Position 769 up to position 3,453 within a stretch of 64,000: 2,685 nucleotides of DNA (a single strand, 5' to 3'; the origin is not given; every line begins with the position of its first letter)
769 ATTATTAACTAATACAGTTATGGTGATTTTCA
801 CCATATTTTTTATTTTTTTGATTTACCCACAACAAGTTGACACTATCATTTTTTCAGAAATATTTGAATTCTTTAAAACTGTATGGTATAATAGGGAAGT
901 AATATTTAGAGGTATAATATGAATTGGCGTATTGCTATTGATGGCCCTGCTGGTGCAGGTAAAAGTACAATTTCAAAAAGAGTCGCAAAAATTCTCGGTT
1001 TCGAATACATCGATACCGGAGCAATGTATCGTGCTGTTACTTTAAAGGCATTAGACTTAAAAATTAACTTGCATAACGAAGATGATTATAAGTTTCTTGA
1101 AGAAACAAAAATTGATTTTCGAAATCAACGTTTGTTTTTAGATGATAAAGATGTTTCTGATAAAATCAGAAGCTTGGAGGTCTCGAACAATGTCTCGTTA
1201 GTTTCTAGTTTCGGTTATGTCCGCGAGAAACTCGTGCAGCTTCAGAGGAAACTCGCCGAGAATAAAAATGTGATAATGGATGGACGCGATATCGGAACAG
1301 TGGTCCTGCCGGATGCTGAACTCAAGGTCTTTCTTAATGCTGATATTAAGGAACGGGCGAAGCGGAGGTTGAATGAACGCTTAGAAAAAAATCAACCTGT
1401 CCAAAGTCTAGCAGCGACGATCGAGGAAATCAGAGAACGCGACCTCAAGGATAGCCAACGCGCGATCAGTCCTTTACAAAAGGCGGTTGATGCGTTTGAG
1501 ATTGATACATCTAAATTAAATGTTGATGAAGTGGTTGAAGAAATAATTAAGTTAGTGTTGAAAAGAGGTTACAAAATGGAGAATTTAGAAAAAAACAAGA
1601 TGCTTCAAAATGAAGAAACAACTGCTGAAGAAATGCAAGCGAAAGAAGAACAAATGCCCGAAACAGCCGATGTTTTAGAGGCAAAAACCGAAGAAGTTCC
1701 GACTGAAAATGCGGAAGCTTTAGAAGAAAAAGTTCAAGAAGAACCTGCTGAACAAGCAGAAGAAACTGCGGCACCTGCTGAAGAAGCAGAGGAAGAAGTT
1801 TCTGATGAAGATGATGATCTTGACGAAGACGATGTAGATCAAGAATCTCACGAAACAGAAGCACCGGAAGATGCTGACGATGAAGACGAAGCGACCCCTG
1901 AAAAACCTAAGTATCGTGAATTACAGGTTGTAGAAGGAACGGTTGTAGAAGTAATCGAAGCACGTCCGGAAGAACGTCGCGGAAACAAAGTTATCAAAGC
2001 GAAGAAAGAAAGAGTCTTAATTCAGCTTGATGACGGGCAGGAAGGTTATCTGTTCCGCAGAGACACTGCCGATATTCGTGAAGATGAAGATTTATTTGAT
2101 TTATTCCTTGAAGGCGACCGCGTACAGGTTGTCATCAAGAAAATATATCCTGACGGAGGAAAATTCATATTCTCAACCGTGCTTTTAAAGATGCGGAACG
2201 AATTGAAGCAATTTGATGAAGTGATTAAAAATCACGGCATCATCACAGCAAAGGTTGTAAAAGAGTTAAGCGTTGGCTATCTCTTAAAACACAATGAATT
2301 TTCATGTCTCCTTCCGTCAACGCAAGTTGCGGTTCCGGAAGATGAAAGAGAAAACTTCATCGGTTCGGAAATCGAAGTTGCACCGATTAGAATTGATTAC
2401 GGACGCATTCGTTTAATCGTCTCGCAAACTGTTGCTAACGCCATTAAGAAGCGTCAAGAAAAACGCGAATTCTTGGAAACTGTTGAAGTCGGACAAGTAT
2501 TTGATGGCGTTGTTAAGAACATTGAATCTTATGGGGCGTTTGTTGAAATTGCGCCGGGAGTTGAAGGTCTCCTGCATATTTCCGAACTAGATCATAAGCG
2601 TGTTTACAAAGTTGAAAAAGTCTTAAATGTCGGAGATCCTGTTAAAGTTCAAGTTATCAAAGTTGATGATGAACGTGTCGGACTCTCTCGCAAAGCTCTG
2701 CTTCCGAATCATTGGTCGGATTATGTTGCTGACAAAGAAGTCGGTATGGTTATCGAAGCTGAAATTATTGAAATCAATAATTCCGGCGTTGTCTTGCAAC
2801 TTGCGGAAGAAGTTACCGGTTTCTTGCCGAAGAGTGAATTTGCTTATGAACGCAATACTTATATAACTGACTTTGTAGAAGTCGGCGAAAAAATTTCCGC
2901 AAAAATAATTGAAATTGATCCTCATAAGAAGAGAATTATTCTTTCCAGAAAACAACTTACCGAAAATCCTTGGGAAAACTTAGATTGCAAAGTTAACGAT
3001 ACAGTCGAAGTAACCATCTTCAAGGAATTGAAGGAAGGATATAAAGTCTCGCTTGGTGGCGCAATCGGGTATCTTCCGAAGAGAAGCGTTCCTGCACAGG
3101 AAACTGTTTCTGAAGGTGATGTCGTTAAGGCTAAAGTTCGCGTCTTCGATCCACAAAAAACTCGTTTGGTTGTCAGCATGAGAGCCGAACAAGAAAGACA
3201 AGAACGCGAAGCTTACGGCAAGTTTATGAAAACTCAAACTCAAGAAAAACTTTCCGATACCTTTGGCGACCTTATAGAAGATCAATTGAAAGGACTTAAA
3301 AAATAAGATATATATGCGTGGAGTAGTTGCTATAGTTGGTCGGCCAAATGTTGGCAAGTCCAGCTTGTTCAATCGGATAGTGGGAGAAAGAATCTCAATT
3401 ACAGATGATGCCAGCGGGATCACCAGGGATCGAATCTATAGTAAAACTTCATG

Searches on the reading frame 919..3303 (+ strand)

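Call 49: search_protein_families(library=pfam, proteins=[window:919-3303:+], max_evalue=0.001)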
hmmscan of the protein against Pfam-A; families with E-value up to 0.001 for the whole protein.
window:919-3303:+ (795 aa): 7 families
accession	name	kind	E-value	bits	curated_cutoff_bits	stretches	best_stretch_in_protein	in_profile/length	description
PF02224.24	Cytidylate_kin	-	8.2e-74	248.3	26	1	5-213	1-209/211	Cytidylate kinase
PF00575.29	S1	-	2.5e-38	130.7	22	3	522-590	2-72/74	S1 RNA binding domain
PF23459.1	S1_RRP5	-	2.5e-13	50.8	27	1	524-584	3-63/72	RRP5 S1 domain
PF13189.12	Cytidylate_kin2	-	8.4e-11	42.8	28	1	5-157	2-134/176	Cytidylate kinase-like family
PF13509.12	S1_2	-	9.5e-11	42.1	21.8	0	608-654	1-45/61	S1 domain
PF21710.3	Spt6_S1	-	2.9e-07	31.1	27.5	0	608-670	16-79/91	Spt6, S1/OB domain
PF13238.12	AAA_18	-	2.1e-06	28.6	29.4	1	5-155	1-112/128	AAA domain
